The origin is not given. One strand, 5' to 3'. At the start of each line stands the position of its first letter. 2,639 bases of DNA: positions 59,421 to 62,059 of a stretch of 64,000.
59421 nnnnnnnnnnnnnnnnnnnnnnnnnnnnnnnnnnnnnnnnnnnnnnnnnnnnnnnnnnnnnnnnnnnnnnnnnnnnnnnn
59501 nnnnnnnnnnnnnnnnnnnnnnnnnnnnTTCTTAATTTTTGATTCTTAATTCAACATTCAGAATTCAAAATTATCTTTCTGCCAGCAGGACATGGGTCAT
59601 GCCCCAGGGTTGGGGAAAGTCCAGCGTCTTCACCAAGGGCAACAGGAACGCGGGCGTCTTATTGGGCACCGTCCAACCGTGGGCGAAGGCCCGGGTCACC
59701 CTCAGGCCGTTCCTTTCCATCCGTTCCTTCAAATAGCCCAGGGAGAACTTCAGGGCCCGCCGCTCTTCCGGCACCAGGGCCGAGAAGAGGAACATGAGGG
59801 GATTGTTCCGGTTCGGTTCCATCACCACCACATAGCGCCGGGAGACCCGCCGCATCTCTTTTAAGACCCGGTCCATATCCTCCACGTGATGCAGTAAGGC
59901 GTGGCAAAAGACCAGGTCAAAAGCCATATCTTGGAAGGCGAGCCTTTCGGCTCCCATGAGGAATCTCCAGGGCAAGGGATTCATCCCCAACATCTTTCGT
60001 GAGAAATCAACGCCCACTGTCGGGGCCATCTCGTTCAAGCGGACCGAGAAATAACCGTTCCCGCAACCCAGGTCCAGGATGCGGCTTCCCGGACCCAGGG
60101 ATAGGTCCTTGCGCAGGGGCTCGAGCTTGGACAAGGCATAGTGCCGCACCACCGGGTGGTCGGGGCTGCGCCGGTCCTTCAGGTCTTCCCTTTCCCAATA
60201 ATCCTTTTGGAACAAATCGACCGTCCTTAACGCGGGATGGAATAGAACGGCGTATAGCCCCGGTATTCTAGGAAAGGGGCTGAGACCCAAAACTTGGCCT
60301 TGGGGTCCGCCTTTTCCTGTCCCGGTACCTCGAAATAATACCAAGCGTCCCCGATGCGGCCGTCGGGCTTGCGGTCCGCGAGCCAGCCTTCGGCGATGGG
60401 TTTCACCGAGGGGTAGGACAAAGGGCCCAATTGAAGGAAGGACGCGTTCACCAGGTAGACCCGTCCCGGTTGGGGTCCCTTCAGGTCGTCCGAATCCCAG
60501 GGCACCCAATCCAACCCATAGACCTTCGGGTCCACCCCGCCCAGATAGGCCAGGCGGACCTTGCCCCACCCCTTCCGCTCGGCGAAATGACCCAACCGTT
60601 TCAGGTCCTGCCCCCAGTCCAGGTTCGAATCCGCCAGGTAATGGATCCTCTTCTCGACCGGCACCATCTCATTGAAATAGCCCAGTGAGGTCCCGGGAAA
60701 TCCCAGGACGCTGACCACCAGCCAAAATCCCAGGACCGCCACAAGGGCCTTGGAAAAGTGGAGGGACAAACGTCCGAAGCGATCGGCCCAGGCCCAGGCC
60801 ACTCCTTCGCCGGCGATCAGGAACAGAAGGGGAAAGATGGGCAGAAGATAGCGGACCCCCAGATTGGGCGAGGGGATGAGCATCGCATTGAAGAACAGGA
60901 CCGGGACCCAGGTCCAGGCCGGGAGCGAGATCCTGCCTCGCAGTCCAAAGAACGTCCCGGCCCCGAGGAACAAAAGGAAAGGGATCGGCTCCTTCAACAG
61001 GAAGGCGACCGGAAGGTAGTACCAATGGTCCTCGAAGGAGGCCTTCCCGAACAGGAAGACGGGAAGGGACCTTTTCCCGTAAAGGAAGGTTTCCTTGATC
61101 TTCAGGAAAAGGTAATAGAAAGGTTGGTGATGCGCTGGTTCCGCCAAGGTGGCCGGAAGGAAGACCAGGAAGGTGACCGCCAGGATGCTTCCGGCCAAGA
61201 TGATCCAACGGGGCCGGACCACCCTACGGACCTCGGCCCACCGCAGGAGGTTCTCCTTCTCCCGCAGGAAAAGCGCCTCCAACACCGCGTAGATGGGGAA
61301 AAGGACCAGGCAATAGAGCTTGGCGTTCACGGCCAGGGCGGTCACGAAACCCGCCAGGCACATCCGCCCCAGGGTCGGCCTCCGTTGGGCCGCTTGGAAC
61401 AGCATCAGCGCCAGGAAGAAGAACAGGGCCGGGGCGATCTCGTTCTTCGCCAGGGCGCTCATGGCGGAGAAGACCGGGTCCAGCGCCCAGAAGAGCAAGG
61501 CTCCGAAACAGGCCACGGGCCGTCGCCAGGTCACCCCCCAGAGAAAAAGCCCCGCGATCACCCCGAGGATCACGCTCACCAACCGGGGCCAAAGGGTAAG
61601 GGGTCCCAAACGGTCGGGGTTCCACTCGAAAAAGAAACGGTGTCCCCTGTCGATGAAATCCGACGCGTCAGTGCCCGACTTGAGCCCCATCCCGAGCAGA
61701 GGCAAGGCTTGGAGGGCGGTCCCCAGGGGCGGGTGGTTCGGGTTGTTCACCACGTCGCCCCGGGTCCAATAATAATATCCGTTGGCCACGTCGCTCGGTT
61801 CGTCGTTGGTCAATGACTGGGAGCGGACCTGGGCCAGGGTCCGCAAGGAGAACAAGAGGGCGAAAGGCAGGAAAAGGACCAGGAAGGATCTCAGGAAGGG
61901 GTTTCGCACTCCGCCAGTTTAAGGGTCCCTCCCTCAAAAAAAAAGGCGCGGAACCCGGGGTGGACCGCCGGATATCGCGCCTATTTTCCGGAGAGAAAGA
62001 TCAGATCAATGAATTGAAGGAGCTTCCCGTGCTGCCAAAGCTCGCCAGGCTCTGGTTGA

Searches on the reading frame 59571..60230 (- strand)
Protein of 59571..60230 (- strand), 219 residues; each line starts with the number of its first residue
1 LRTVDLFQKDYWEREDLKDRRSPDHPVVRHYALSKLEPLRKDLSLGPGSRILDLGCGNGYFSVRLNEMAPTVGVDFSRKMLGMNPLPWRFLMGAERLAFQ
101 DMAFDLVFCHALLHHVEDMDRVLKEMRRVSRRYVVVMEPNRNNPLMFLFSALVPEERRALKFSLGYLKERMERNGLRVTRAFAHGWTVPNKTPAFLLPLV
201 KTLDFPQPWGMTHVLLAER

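Call 31: search_protein_families(library=pfam, proteins=[window:59571-60230:-], max_evalue=0.001)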
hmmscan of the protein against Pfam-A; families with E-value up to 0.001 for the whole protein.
window:59571-60230:- (219 aa): 9 families
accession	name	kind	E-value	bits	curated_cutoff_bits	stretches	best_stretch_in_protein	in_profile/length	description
PF08241.18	Methyltransf_11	-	4.6e-16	59.7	21.2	1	52-131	1-88/95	Methyltransferase domain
PF13847.12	Methyltransf_31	-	4e-15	56.2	27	2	47-81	3-41/145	Methyltransferase domain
PF13489.12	Methyltransf_23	-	5.2e-14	52.7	27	1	29-179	2-162/164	Methyltransferase domain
PF13649.12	Methyltransf_25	-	6.1e-14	52.9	27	1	51-131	1-94/97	Methyltransferase domain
PF08242.18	Methyltransf_12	-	1.6e-10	42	30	1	52-129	1-91/98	Methyltransferase domain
PF07021.18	MetW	-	1.1e-07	32.1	21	0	98-137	70-109/193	Methionine biosynthesis protein MetW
PF01209.24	Ubie_methyltran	-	4.6e-06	26.6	20.1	1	47-132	47-145/233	ubiE/COQ5 methyltransferase family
PF08003.17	Methyltransf_9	-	3.5e-05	23.4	23.8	1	39-122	107-202/315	Protein of unknown function (DUF1698)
PF05219.18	DREV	-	0.00049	19.8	26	1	49-131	96-179/265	DREV methyltransferase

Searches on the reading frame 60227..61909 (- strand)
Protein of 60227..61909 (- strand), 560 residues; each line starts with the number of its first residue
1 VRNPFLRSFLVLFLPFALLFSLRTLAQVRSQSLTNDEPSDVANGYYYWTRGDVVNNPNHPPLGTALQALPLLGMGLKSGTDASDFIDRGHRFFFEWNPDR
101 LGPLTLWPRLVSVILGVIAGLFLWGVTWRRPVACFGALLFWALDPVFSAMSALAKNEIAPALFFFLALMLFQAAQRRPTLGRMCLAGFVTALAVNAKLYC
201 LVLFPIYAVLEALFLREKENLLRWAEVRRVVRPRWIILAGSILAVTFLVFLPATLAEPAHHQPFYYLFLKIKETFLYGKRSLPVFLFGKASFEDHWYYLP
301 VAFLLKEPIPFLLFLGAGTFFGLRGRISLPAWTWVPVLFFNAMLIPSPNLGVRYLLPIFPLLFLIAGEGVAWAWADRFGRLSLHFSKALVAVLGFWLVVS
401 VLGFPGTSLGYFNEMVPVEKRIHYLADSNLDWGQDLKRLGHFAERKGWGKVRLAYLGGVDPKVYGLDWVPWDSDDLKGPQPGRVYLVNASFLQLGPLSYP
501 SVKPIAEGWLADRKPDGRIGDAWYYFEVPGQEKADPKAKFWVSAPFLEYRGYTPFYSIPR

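Call 8: search_protein_families(library=pfam, proteins=[window:60227-61909:-], max_evalue=0.01)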
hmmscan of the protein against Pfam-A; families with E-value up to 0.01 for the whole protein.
window:60227-61909:- (560 aa): 1 family
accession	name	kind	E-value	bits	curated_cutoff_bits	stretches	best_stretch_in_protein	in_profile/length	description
PF13231.12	PMT_2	-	0.0028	18.3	26.1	1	109-215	25-131/160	Dolichyl-phosphate-mannose-protein mannosyltransferase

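Call 13: search_protein_families(library=ncbifam, proteins=[window:60227-61909:-], max_evalue=0.01)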
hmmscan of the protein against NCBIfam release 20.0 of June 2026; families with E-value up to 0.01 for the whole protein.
window:60227-61909:- (560 aa): 0 families

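Call 32: search_solved_structures(query=window:60227-61909:-, max_evalue=10)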
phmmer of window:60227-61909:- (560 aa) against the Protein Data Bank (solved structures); distinct sequences matched with E-value up to 10: 2.
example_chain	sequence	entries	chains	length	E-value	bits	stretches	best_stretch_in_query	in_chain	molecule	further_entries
6qgk_A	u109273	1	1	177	0.015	17.6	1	45-158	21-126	Apoptosis regulator Bcl-2,Bcl-2-like protein 1,Apoptosis regulator Bcl-2,Bcl-2-like protei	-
3wwo_A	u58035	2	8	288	0.72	12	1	425-489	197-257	(S)-hydroxynitrile lyase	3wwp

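Call 33: find_homologous_proteins(query=window:60227-61909:-, max_evalue=0.001)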
Query window:60227-61909:- (560 aa): 283 proteins with E <= 0.001 among 8000 candidates; the best 120 are listed.
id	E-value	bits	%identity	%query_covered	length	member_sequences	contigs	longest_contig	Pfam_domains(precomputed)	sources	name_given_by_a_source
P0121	0.0e+0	1291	100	100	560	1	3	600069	-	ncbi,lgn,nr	ncbi:MAG TPA: hypothetical protein VHE12_01250 [bacterium]|nr:hypothetical protein [bacterium]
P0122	3.0e-292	989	78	100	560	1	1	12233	-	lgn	-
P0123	1.8e-243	828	64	96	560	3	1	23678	PF13231.13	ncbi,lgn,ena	-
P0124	1.4e-206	706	56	99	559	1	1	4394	PF13231.13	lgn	-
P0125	1.7e-200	686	57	96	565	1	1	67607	PF02366.25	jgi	jgi:hypothetical protein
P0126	3.1e-200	685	56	95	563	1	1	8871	PF13231.13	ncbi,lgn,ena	-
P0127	5.1e-198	678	57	98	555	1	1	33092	PF13231.13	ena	-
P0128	3.6e-195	669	56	95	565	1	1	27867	PF13231.13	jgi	jgi:hypothetical protein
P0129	2.3e-193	663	56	95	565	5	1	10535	-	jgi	jgi:hypothetical protein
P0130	1.1e-190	654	54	98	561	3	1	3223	PF13231.13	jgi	-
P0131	4.6e-188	645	55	96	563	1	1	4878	PF13231.13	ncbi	-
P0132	6.2e-176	605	55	89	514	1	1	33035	PF13231.13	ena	-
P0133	2.9e-170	586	50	100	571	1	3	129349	PF13231.13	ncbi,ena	-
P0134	5.3e-170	586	51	99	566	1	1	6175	PF13231.13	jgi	jgi:Dolichyl-phosphate-mannose-protein mannosyltransferase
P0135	7.1e-169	582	50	95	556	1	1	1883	PF13231.13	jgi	jgi:hypothetical protein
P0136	1.4e-168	581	50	96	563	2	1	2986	PF13231.13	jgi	-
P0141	2.0e-162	561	49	96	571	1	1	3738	PF13231.13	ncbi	-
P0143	9.6e-161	555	49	97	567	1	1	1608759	PF13231.13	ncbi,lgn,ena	-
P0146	2.7e-157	544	50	95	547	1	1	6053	PF02366.25,PF13231.13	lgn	-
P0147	7.3e-156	539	49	95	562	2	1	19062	PF02366.25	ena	-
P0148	1.3e-152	528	55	75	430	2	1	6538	PF13231.13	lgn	-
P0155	3.2e-144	500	48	88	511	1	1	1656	PF13231.13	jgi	jgi:hypothetical protein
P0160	4.7e-139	483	44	98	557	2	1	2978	PF13231.13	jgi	-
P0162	1.2e-138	482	39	98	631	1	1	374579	PF13231.13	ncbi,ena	-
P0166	4.6e-133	464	49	82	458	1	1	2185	PF13231.13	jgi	jgi:hypothetical protein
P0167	1.8e-132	462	41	97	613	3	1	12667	PF13231.13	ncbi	-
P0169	1.2e-118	416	43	97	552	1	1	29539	PF02366.25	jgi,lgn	-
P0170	1.0e-114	403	43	94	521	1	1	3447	PF02366.25,PF13231.13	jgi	-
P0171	8.3e-110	387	39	96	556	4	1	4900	PF02366.25,PF13231.13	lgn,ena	-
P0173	2.3e-104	369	37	96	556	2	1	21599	PF02366.25,PF13231.13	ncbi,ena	-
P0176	1.4e-99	353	39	93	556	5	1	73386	PF02366.25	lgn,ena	-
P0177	1.7e-97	346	37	90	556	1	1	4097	PF13231.13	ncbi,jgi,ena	jgi:hypothetical protein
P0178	2.0e-97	346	37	91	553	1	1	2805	PF13231.13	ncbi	-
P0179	9.5e-97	344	38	91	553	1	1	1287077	PF13231.13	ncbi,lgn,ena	-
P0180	1.8e-96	343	37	96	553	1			PF13231.13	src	-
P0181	2.6e-96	342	35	94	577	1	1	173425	PF13231.13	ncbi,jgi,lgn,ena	jgi:4-amino-4-deoxy-L-arabinose transferase-like glycosyltransferase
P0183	1.2e-95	340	38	91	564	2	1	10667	PF02366.25,PF13231.13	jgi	-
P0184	5.5e-93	331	35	94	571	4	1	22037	PF02366.25,PF13231.13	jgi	-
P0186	5.4e-84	302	35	96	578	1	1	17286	PF02366.25,PF13231.13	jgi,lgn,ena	-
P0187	7.8e-77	278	36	93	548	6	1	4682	PF13231.13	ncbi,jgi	-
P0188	1.6e-42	165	30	91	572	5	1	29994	PF02366.25,PF13231.13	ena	-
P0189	1.2e-41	162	31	95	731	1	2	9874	PF14559.13,PF13431.13,PF23914.2,PF13414.13,PF00515.35,PF13432.13,PF13181.13,PF07719.24,PF13231.13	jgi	jgi:4-amino-4-deoxy-L-arabinose transferase-like glycosyltransferase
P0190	4.0e-41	160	30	91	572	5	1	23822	PF02366.25,PF13231.13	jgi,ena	jgi:hypothetical protein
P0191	5.9e-41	159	30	92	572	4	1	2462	PF13231.13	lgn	-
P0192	1.7e-40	158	28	93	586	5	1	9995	PF13231.13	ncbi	-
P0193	4.8e-39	153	28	92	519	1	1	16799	PF02366.25,PF13231.13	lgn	-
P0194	9.2e-39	152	31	89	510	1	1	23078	PF02366.25,PF13231.13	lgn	-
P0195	4.5e-37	147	30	91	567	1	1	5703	PF02366.25,PF13231.13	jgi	jgi:hypothetical protein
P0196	6.1e-36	143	27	93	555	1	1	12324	PF13231.13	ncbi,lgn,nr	ncbi:MAG: glycosyltransferase family 39 protein [Patescibacteria group bacterium]|nr:glycosyltransfe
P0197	1.2e-35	142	31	89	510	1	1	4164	PF02366.25,PF03901.24,PF13231.13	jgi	jgi:hypothetical protein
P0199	4.3e-35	140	28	84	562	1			PF02366.25,PF13231.13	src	-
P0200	4.6e-35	140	34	44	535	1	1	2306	PF13231.13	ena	-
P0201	1.1e-33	135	36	41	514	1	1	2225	PF13231.13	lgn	-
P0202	1.2e-33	135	28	92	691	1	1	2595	PF13431.13,PF13414.13,PF02366.25,PF13176.13,PF13428.13,PF13374.13,PF07721.21,PF14559.13,PF13371.13,PF00515.35,PF12895.14,PF13424.13,PF13432.13,PF13181.13,PF07719.24,PF13174.13,PF13231.13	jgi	jgi:4-amino-4-deoxy-L-arabinose transferase-like glycosyltransferase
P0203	1.3e-33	135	29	93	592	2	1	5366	PF02366.25,PF13231.13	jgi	-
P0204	1.7e-33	135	26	91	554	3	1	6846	PF02366.25,PF13231.13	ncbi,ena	-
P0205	1.9e-33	135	30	82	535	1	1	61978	PF06728.20,PF02366.25,PF13231.13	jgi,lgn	jgi:4-amino-4-deoxy-L-arabinose transferase-like glycosyltransferase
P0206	2.1e-33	134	29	82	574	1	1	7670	PF13231.13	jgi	jgi:hypothetical protein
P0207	3.0e-33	134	28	92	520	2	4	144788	PF13231.13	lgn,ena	-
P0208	8.4e-33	132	28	89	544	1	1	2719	PF13231.13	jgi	jgi:hypothetical protein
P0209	4.0e-32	130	29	96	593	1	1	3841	PF02366.25,PF13231.13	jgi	-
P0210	4.9e-32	130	29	93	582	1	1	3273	PF02366.25,PF13231.13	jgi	jgi:4-amino-4-deoxy-L-arabinose transferase-like glycosyltransferase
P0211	8.2e-32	129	27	92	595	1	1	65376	PF02366.25,PF13231.13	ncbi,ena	-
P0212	1.4e-31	128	28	93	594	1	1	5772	PF02366.25,PF13231.13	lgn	-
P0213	1.6e-31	128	26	92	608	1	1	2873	PF13231.13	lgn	-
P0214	3.5e-31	127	29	45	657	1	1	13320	PF02366.25,PF13231.13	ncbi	-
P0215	3.7e-31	127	28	92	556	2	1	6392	PF02366.25,PF13231.13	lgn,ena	-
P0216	4.6e-31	127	29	92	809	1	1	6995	PF02366.25,PF13231.13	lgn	-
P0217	5.0e-31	127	32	41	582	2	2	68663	PF02366.25,PF02810.22,PF13231.13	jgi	jgi:hypothetical protein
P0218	9.0e-31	126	36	28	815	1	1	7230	PF00535.33,PF13231.13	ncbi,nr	ncbi:MAG: glycosyltransferase [Patescibacteria group bacterium]|nr:glycosyltransferase [Patescibacte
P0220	1.5e-30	125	31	63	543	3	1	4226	PF13231.13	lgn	-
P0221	1.6e-30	125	29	91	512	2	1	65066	PF02366.25,PF13231.13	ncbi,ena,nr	ncbi:MAG TPA: glycosyltransferase family 39 protein [Terriglobia bacterium]|nr:glycosyltransferase f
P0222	1.6e-30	125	30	83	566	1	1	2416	PF13231.13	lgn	-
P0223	1.6e-30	125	28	80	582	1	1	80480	PF02366.25,PF13231.13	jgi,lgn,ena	-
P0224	1.7e-30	125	26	93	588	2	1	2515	PF13231.13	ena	-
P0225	1.8e-30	125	28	91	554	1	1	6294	PF02366.25,PF03901.24,PF13231.13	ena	-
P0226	2.0e-30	125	28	84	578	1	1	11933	PF13231.13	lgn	-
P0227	3.0e-30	124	29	43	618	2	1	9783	PF02366.25,PF13231.13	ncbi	-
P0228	4.3e-30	123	25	89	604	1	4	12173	PF13231.13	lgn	-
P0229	5.2e-30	123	27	91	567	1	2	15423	PF02366.25,PF13231.13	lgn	-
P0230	1.2e-29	122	33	44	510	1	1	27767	PF02366.25,PF13231.13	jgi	jgi:hypothetical protein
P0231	4.1e-29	120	29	90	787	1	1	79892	PF13231.13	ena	-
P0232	4.5e-29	120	28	90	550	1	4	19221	PF13231.13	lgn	-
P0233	5.8e-29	120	31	82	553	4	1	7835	PF02366.25,PF13231.13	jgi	jgi:hypothetical protein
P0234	1.0e-28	119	30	64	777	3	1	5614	PF13231.13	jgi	jgi:Dolichyl-phosphate-mannose-protein mannosyltransferase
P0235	1.3e-28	119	30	90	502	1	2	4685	PF02366.25,PF13231.13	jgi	jgi:hypothetical protein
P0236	2.8e-28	117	28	84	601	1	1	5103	PF13231.13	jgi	jgi:hypothetical protein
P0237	3.4e-28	117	26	95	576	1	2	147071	PF02366.25,PF13231.13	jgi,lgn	-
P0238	4.7e-28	117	25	85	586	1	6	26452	PF02366.25,PF13231.13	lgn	-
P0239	7.3e-28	116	25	80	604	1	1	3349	PF02366.25,PF13231.13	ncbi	ncbi:MAG: glycosyltransferase family 39 protein, partial [Patescibacteria group bacterium]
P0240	9.7e-28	116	35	34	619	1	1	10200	PF13231.13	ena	-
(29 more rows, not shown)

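Call 57: find_encoding_contigs(protein=P0143, flank=8000, max_places=1)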
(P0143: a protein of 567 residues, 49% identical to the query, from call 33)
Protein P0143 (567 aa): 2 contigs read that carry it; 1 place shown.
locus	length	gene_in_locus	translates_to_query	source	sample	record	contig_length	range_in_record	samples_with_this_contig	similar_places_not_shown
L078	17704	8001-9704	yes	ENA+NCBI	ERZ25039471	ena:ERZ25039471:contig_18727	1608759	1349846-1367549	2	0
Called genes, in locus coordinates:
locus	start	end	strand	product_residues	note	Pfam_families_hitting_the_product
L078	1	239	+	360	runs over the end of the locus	PF05222:AlaDh_PNT_N, PF07992:Pyr_redox_2 (weak), PF01262:AlaDh_PNT_C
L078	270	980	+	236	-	-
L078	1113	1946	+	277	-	-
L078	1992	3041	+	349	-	PF08450:SGL (faint), PF01436:NHL, PF06739:SBBP (faint), PF25021:TEN_NHL (faint)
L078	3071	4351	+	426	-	PF01436:NHL (faint)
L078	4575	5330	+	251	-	PF13505:OMP_b-brl (weak)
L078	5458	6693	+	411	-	PF01436:NHL (faint)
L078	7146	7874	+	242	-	-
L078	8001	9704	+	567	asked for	PF13231:PMT_2 (weak)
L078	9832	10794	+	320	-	PF05448:AXE1, PF02129:Peptidase_S15 (weak), PF00561:Abhydrolase_1 (weak), PF12146:Hydrolase_4 (faint), PF12697:Abhydrolase_6 (weak), PF00326:Peptidase_S9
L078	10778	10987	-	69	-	-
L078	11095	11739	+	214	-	PF05219:DREV (weak), PF13489:Methyltransf_23, PF07021:MetW (weak), PF13847:Methyltransf_31, PF08241:Methyltransf_11, PF08242:Methyltransf_12, PF13649:Methyltransf_25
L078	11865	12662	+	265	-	PF00005:ABC_tran, PF02463:SMC_N (faint), PF13304:AAA_21 (faint), PF12399:BCA_ABC_TP_C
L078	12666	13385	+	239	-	PF00005:ABC_tran, PF13304:AAA_21 (weak)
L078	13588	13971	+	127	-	PF13432:TPR_16, PF00515:TPR_1 (weak), PF07719:TPR_2 (weak)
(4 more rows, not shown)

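Call 58: find_encoding_contigs(protein=P0179, flank=8000, max_places=1)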
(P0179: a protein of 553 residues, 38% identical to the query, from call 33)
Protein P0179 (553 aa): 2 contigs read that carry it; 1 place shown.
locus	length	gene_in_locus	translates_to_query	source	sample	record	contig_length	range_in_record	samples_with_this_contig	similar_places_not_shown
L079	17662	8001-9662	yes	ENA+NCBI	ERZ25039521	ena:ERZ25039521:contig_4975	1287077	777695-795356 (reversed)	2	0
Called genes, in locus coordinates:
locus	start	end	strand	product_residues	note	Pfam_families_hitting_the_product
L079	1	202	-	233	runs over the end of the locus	PF08713:DNA_alkylation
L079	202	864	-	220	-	PF01814:Hemerythrin (weak)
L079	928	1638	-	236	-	PF02678:Pirin, PF07883:Cupin_2 (weak), PF17954:Pirin_C_2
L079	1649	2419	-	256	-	PF02900:LigB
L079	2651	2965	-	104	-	-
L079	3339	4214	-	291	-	PF00126:HTH_1, PF03466:LysR_substrate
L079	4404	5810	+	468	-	PF00330:Aconitase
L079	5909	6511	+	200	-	PF00694:Aconitase_C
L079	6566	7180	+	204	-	PF00702:Hydrolase, PF13419:HAD_2, PF13242:Hydrolase_like (weak)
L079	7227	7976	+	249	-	PF13489:Methyltransf_23, PF01209:Ubie_methyltran (faint), PF07021:MetW (weak), PF13847:Methyltransf_31, PF08241:Methyltransf_11, PF08242:Methyltransf_12, PF13649:Methyltransf_25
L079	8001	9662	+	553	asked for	PF13231:PMT_2 (weak)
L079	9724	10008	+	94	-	-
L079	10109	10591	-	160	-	PF01878:EVE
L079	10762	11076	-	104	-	PF00581:Rhodanese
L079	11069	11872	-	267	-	PF00535:Glycos_transf_2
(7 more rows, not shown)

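Call 59: find_encoding_contigs(protein=P0121, flank=10000, max_places=1)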
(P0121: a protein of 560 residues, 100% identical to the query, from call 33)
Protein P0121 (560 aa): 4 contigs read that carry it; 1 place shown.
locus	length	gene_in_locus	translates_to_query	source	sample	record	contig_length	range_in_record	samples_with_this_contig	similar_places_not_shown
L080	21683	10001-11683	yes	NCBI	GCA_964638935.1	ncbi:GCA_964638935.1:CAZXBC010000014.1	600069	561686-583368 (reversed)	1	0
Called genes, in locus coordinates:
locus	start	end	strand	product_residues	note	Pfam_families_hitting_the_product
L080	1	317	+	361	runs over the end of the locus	PF05222:AlaDh_PNT_N, PF07992:Pyr_redox_2, PF01262:AlaDh_PNT_C, PF02826:2-Hacid_dh_C (faint), PF00070:Pyr_redox (weak), PF02737:3HCDH_N (weak)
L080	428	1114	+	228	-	-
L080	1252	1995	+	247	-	-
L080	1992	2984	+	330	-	PF08450:SGL (faint), PF25021:TEN_NHL (faint), PF01436:NHL (weak), PF06739:SBBP (faint)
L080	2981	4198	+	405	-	-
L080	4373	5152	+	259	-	PF13505:OMP_b-brl (weak)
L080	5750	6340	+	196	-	PF01436:NHL (faint)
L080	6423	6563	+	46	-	-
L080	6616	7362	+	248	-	-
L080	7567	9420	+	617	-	PF07715:Plug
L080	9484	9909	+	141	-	-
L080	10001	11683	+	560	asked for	-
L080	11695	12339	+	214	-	PF13489:Methyltransf_23, PF01209:Ubie_methyltran (weak), PF07021:MetW (faint), PF13847:Methyltransf_31 (weak), PF08241:Methyltransf_11, PF08242:Methyltransf_12, PF13649:Methyltransf_25, PF13847:Methyltransf_31 (weak)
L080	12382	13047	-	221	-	PF00702:Hydrolase, PF12710:HAD (weak), PF13419:HAD_2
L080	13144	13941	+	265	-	PF00005:ABC_tran, PF13304:AAA_21 (faint), PF12399:BCA_ABC_TP_C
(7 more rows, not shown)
